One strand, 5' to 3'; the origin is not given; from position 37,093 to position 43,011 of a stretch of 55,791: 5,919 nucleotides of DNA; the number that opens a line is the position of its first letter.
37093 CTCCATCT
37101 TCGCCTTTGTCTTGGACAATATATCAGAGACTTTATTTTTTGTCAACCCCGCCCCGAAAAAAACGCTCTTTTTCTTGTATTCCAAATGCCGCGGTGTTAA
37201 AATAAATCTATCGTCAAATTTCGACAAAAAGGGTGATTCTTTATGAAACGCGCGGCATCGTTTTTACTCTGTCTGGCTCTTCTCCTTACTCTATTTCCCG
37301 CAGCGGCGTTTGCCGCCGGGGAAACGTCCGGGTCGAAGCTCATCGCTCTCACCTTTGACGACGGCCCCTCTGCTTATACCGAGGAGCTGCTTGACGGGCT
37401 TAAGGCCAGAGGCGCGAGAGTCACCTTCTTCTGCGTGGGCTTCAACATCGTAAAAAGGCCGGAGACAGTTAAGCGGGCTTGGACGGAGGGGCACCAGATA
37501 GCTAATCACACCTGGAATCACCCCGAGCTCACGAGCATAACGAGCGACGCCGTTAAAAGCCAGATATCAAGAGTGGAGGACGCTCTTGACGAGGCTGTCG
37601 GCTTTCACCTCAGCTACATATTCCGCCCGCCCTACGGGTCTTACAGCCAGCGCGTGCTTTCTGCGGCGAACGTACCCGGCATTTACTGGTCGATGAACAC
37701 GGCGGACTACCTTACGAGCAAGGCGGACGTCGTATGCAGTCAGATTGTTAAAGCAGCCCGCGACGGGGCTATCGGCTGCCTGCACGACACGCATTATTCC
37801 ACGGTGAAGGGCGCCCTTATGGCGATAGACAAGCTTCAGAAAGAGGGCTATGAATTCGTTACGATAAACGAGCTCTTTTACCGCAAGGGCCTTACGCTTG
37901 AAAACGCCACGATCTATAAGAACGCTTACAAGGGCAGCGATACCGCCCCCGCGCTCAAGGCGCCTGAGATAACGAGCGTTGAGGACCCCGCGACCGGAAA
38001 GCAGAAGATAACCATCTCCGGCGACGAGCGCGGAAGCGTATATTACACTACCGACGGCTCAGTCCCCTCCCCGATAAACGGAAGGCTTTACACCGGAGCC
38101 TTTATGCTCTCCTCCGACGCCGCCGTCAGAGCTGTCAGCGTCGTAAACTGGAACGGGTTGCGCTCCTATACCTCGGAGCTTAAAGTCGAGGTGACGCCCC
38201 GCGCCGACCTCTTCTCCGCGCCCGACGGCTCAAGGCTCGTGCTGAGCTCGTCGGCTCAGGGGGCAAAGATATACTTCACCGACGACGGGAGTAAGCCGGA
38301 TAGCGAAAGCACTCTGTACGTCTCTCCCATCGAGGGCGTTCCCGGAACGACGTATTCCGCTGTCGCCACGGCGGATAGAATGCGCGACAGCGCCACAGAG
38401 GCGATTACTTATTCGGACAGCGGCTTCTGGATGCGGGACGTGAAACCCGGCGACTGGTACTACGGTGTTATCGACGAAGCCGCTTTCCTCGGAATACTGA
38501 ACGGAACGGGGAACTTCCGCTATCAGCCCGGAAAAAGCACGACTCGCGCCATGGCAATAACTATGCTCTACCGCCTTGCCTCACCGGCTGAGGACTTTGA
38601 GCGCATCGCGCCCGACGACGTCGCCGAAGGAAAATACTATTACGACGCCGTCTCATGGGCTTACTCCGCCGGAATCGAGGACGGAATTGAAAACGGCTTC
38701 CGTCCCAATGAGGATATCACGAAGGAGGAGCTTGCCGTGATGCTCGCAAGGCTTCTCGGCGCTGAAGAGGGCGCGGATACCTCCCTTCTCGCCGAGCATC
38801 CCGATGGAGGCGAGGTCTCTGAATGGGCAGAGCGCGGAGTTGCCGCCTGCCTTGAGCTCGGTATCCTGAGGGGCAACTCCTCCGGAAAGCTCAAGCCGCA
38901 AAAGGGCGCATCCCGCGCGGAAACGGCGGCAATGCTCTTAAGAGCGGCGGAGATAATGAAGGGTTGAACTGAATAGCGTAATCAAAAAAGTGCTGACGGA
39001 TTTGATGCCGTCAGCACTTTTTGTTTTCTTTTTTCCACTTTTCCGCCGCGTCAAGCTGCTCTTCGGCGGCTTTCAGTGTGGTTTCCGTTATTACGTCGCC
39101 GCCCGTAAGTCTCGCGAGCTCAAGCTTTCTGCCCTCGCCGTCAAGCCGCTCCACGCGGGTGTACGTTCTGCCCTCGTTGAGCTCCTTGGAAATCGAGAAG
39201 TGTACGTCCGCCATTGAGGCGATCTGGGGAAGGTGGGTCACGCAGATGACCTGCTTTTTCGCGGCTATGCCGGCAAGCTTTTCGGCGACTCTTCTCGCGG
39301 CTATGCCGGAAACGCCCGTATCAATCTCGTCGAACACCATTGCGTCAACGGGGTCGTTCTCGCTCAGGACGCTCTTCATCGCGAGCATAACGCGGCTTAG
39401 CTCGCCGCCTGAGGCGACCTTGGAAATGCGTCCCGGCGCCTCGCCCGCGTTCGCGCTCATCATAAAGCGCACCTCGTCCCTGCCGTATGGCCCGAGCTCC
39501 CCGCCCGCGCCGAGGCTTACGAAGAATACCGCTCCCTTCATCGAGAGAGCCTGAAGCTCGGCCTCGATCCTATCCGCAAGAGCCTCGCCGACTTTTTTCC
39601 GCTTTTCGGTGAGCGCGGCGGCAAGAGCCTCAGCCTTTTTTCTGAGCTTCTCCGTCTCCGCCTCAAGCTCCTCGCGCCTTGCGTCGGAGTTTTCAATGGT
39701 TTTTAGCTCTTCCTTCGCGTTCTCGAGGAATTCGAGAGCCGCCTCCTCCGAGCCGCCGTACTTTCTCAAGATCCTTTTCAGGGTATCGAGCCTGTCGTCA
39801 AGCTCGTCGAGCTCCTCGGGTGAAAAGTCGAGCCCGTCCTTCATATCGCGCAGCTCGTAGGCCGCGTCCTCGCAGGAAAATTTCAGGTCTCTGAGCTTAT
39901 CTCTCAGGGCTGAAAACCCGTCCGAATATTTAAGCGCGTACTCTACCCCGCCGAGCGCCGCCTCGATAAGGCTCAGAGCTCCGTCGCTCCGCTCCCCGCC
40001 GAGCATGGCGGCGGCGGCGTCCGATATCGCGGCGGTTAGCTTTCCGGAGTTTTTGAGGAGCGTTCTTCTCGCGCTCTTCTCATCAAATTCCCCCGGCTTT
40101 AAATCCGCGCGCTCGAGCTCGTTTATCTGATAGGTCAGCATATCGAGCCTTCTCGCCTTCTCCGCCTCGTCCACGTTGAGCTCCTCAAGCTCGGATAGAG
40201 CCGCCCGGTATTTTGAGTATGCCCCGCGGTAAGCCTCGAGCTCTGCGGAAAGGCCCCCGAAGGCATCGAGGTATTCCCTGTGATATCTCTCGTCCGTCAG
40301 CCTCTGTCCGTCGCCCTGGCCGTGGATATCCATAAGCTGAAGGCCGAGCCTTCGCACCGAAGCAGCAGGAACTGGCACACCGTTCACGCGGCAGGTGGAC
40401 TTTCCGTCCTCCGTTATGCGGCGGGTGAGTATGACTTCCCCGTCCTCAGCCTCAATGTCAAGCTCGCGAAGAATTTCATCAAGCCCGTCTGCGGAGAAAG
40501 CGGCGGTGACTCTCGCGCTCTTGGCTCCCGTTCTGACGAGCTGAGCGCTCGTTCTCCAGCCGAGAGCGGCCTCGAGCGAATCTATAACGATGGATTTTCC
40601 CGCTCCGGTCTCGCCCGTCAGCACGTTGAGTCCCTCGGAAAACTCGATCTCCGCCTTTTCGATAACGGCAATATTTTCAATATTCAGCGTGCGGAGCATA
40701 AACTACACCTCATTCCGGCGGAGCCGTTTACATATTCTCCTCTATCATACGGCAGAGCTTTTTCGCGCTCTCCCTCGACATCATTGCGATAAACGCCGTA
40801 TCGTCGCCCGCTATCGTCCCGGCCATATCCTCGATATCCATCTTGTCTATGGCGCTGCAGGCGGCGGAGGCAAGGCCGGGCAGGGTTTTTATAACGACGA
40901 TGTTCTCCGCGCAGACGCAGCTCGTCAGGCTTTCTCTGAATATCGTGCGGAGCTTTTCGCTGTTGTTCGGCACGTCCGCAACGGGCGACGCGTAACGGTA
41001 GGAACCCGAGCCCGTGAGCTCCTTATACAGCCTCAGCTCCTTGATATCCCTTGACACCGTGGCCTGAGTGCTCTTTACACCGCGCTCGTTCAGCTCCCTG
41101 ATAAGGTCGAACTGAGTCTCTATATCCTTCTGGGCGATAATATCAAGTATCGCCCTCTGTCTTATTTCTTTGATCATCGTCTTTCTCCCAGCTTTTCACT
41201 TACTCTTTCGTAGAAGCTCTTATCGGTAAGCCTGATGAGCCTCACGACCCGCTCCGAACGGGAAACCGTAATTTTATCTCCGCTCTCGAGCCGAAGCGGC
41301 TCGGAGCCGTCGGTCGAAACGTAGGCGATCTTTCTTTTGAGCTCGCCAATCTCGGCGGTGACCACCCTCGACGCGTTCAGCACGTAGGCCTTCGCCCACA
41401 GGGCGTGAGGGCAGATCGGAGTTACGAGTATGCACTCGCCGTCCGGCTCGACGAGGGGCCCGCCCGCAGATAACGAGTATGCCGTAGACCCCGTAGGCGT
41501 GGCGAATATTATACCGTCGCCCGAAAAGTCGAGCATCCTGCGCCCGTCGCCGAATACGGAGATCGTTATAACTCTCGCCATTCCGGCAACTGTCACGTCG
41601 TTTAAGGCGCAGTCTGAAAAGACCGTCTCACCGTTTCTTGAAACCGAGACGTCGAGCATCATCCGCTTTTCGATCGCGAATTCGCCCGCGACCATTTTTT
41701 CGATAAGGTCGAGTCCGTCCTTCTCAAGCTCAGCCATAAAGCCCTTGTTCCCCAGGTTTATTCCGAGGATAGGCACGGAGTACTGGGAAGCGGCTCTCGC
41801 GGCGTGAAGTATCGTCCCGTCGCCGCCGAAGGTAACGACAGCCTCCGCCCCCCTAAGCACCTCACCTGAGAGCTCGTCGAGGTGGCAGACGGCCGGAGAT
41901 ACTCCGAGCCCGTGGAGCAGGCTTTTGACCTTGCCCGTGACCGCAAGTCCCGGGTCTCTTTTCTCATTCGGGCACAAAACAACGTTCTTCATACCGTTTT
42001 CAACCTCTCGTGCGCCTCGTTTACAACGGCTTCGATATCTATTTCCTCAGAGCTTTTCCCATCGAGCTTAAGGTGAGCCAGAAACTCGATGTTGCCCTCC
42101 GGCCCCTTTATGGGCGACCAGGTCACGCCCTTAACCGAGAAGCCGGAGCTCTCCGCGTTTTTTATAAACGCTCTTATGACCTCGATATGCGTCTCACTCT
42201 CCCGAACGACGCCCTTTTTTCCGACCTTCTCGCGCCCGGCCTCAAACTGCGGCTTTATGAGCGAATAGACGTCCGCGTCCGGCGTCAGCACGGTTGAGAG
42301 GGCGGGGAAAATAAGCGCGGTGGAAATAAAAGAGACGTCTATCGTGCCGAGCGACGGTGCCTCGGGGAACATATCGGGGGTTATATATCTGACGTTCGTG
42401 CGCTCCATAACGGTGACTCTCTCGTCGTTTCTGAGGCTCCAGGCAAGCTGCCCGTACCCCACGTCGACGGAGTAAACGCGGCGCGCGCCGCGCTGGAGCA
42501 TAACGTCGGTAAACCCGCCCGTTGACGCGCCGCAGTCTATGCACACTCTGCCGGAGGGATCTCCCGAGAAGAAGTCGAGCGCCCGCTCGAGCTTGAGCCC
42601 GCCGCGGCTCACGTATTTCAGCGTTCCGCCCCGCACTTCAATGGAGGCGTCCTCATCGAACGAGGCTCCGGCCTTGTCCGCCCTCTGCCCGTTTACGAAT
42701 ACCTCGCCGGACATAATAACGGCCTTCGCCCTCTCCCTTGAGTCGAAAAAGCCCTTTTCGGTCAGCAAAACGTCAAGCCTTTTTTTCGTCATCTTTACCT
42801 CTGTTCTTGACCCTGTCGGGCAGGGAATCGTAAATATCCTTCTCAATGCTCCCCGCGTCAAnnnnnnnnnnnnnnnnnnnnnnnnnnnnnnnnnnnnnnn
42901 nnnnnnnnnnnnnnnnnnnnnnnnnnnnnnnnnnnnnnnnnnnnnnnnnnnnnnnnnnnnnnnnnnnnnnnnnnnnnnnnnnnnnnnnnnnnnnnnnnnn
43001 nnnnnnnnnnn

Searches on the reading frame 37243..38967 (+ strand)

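Call 16: search_protein_families(library=pfam, proteins=[window:37243-38967:+])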
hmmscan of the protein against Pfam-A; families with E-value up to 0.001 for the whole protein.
window:37243-38967:+ (574 aa): 4 families
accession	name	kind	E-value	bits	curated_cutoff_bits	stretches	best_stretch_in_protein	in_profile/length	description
PF01522.26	Polysacc_deac_1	-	2.2e-34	118.5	23.1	1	28-143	3-117/124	Polysaccharide deacetylase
PF00395.25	SLH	-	2.4e-25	88.7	20.8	3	459-498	4-44/44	S-layer homology domain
PF13290.12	CHB_HEX_C_1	-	5.7e-21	74.7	22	2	330-385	10-65/67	Chitobiase/beta-hexosaminidase C-terminal domain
PF13287.12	Fn3_assoc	-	1.7e-18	66.9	23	2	256-302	1-47/59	Fn3 associated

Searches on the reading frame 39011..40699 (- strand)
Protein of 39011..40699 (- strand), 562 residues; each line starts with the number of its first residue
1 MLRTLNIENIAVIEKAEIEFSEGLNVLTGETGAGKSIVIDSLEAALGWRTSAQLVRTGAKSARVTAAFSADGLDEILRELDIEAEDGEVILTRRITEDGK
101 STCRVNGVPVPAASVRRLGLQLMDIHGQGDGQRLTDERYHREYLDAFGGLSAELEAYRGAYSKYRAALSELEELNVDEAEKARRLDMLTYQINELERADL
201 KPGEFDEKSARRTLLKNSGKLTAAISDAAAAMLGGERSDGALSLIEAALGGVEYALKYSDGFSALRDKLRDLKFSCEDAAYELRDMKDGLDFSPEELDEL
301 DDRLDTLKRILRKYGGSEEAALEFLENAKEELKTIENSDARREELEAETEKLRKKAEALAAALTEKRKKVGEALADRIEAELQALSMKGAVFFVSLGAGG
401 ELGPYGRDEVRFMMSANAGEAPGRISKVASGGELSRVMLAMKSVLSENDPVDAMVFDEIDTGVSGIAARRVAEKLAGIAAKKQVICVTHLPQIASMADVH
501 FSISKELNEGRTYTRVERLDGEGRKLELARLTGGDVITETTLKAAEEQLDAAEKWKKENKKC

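Call 3: search_protein_families(library=pfam, proteins=[window:39011-40699:-])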
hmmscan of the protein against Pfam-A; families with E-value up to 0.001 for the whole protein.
window:39011-40699:- (562 aa): 7 families
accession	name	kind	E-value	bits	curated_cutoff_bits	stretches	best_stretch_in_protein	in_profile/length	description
PF02463.25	SMC_N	-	5.3e-18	65.7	40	1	2-506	2-214/220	RecF/RecN/SMC N terminal domain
PF13476.12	AAA_23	-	7.1e-16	59.9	27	1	5-196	2-197/201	AAA domain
PF13175.12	AAA_15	-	5.2e-05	23.5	32.1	0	1-46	1-47/374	AAA ATPase domain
PF05911.16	FPP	-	0.00017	20.5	40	1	263-388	695-817/871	Filament-like plant protein, long coiled-coil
PF13304.12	AAA_21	-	0.0003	21.4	27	0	24-89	1-83/304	AAA domain, putative AbiEii toxin, Type IV TA system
PF13401.12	AAA_22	-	0.00045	21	27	0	20-99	3-79/130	AAA domain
PF13555.12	AAA_29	-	0.00083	19.5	27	0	5-46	4-46/61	P-loop containing region of AAA domain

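Call 4: search_protein_families(library=ncbifam, proteins=[window:39011-40699:-])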
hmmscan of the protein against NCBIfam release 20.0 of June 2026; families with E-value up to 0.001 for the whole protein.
window:39011-40699:- (562 aa): 13 families
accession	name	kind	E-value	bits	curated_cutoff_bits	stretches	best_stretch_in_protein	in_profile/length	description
TIGR00634.1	recN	equivalog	2.5e-159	531.8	407.85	1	1-550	1-562/563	DNA repair protein RecN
NF008121.0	PRK10869.1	equivalog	5.5e-116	388.3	418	1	1-550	1-552/553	DNA repair protein RecN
TIGR02169.1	SMC_prok_A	equivalog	1.6e-13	49.3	729.4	1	14-115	15-123/1165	chromosome segregation protein SMC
NF045487.1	ASRP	equivalog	4.2e-11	42.2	300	2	9-197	1-170/593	archaea-specific SMC-related protein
NF041034.1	Rad50_Sulf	equivalog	2.5e-10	38.9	1000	1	3-81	4-87/872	DNA double-strand break repair ATPase Rad50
NF045780.1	TrlF_fam_ATP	equivalog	6.3e-09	35.1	350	1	13-386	300-707/944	TrlF family AAA-like ATPase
NF003034.1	PRK03918.1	equivalog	1.3e-08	33.3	700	1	2-80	3-90/878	DNA double-strand break repair ATPase Rad50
NF002244.0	PRK01156.1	equivalog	4.3e-08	31.7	847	1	4-72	5-77/895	DNA double-strand break repair ATPase Rad50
NF053563.1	Rkd4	equivalog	1.4e-07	30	860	0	94-311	419-627/747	arcadin-4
TIGR00611.2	recf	equivalog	6.2e-07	28.9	172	1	2-85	1-90/339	DNA replication/repair protein RecF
NF041760.1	PtuA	equivalog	1.5e-06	27.5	500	1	2-65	52-114/524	retron Ec78 anti-phage system effector ATPase PtuA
TIGR02168.1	SMC_prok_B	equivalog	5.8e-05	21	567.35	0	165-380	710-936/1181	chromosome segregation protein SMC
NF002572.0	PRK02224.1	equivalog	8.7e-05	21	1087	0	3-74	4-80/888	DNA double-strand break repair ATPase Rad50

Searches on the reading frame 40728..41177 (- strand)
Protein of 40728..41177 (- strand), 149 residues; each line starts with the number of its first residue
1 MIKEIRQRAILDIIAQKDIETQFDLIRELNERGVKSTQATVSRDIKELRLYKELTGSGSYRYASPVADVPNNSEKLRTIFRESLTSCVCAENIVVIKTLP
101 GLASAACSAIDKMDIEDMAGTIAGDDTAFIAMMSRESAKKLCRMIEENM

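Call 3: search_protein_families(library=pfam, proteins=[window:40728-41177:-])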
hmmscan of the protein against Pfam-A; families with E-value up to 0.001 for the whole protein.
window:40728-41177:- (149 aa): 2 families
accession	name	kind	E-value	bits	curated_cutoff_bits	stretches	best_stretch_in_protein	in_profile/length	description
PF02863.23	Arg_repressor_C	-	1.4e-23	82.9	25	1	80-146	1-67/68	Arginine repressor, C-terminal domain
PF01316.27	Arg_repressor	-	1.2e-19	70.2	27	1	2-63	2-63/70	Arginine repressor, DNA binding domain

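Call 4: search_protein_families(library=ncbifam, proteins=[window:40728-41177:-])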
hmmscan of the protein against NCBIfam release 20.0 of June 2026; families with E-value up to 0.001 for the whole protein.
window:40728-41177:- (149 aa): 5 families
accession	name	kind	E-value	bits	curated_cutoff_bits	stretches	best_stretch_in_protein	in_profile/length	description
NF001680.0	PRK00441.1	equivalog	1.4e-43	148.6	184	1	3-146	2-145/150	arginine repressor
TIGR01529.1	argR_whole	equivalog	6.6e-37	126.8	130.45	1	6-147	3-144/146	arginine repressor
NF003281.1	PRK04280.1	equivalog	1.8e-35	122.3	182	1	3-145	2-144/148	transcriptional regulator AhrC/ArgR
NF002880.0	PRK03341.1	equivalog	5.7e-27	94.4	200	1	3-147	15-165/170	arginine repressor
NF003457.0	PRK05066.1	equivalog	6.4e-11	42.1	194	1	8-147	12-150/156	transcriptional regulator ArgR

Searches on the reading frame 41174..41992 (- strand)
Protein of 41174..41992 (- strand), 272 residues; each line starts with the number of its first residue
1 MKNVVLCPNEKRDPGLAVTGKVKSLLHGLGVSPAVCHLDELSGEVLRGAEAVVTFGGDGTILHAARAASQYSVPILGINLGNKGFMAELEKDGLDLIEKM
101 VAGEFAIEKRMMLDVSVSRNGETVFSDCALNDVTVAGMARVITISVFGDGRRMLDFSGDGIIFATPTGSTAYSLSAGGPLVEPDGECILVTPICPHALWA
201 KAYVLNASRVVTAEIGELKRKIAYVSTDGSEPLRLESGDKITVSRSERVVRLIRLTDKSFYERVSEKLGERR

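Call 3: search_protein_families(library=pfam, proteins=[window:41174-41992:-])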
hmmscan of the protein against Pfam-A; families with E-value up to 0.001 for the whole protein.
window:41174-41992:- (272 aa): 2 families
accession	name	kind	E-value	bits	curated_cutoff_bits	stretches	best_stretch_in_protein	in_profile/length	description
PF20143.4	NAD_kinase_C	-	1.5e-26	93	23.7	1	138-255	11-126/126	ATP-NAD kinase C-terminal domain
PF01513.26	NAD_kinase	-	2.6e-14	54.1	25.5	1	47-94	71-118/130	ATP-NAD kinase N-terminal domain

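Call 4: search_protein_families(library=ncbifam, proteins=[window:41174-41992:-])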
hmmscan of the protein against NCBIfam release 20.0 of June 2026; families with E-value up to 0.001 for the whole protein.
window:41174-41992:- (272 aa): 18 families
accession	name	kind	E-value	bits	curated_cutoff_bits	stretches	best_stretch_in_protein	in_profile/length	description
NF002892.0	PRK03372.1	equivalog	3.2e-64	217.2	299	1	42-268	63-292/312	NAD kinase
NF002306.0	PRK01231.1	equivalog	1.9e-55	188.1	316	1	49-269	67-290/299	NAD(+) kinase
NF002561.0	PRK02155.1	equivalog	4.9e-54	183.6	371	1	45-268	61-285/297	NAD kinase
NF002893.0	PRK03378.1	equivalog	8.5e-51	173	386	1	48-269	63-286/292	NAD(+) kinase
NF010678.0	PRK14076.1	equivalog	1.7e-49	169.2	493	1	51-268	352-567/570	bifunctional NADP phosphatase/NAD kinase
NF002521.0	PRK01911.1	equivalog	1.1e-48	166.1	309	1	46-268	62-284/292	NAD kinase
NF002732.0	PRK02649.1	equivalog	2e-47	162.2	348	1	52-269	72-290/305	NAD(+) kinase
NF002579.0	PRK02231.1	equivalog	2.2e-47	161.9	459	1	44-269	66-295/301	NAD(+) kinase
NF002984.0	PRK03708.1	equivalog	2.6e-46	158.2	326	1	49-271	58-276/277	NAD(+) kinase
NF002255.0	PRK01185.1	subfamily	3.4e-43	147.7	304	1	49-268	53-265/271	NAD(+) kinase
NF002731.0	PRK02645.1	equivalog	6.2e-43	147.3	312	1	50-268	59-290/305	NAD(+) kinase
NF003391.0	PRK04539.1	equivalog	5.7e-40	137.3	470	1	49-268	69-289/296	inorganic polyphosphate/ATP-NAD kinase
NF010679.0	PRK14077.1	equivalog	1.3e-39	136.3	343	1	43-268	59-283/287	NAD(+) kinase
NF010677.0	PRK14075.1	equivalog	4.1e-33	115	260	1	49-269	43-251/257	NAD(+) kinase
NF003406.0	PRK04761.1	equivalog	1.3e-27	96.6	211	1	47-265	35-251/257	NAD kinase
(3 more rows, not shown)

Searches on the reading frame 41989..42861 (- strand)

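Call 3: search_protein_families(library=pfam, proteins=[window:41989-42861:-])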
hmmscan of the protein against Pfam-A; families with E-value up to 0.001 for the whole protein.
window:41989-42861:- (290 aa): 3 families
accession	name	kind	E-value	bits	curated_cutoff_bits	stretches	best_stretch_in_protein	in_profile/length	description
PF01728.25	FtsJ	-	5.2e-42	144.2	24.1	1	83-265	1-180/181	FtsJ-like methyltransferase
PF01479.30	S4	-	1.4e-09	38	22.8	1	28-65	2-39/48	S4 domain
PF22421.1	SYY_C-terminal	-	0.0001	22.6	27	1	20-75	12-67/83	Tyrosine--tRNA ligase SYY-like C-terminal domain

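Call 4: search_protein_families(library=ncbifam, proteins=[window:41989-42861:-])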
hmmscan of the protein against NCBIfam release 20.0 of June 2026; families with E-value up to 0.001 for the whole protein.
window:41989-42861:- (290 aa): 4 families
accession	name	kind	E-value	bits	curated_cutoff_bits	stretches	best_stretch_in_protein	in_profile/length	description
TIGR00478.1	tly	subfamily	3.1e-83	278.6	185.8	1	28-259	1-228/228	TlyA family rRNA (cytidine-2'-O)-methyltransferase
NF049952.1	23rRNACMtaseTlyA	equivalog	5.1e-52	176.7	250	1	28-264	2-234/236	23S rRNA (cytidine-2'-O)-methyltransferase TlyA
NF003717.0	PRK05327.1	equivalog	0.00014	21.7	116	1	23-78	88-143/202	30S ribosomal protein S4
TIGR01017.1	rpsD_bact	equivalog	0.00024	20.9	177.2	1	24-79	87-142/200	30S ribosomal protein S4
